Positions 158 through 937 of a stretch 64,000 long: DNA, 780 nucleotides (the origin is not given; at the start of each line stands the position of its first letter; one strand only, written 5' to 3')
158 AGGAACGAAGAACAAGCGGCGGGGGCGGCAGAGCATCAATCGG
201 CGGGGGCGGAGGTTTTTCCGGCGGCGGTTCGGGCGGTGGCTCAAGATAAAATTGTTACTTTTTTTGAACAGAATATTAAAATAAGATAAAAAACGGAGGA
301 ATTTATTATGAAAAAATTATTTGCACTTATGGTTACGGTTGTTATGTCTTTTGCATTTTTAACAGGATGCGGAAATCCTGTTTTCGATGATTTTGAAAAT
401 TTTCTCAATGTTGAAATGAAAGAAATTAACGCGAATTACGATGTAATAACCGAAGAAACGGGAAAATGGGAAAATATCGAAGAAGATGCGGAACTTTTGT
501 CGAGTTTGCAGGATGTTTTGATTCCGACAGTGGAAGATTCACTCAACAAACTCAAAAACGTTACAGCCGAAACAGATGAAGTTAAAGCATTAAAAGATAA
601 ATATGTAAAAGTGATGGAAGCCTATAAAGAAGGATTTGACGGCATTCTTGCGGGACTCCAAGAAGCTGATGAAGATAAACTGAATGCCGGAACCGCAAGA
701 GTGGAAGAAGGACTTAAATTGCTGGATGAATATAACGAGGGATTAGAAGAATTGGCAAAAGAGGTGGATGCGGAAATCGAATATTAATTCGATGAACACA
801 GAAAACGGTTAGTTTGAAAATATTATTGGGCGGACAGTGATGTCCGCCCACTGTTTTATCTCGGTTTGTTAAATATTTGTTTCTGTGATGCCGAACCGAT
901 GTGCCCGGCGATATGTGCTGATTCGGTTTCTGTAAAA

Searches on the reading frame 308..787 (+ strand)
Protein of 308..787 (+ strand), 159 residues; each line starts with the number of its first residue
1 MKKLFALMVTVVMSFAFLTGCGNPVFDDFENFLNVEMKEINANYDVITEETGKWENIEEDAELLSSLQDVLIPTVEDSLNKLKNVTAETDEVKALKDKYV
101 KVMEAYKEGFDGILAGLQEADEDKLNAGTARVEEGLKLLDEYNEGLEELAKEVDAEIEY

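Call 3: search_protein_families(library=pfam, proteins=[window:308-787:+], max_evalue=0.01)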
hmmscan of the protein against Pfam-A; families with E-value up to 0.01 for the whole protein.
window:308-787:+ (159 aa): 1 family
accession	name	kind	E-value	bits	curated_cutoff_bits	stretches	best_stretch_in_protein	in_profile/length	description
PF07361.16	Cytochrom_B562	-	0.0015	19.5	30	0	36-122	5-73/102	Cytochrome b562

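Call 80: find_encoding_contigs(protein=window:308-787:+, flank=10000, max_places=2)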
Protein window:308-787:+ (159 aa): no gene with exactly this product is on record in the collection.
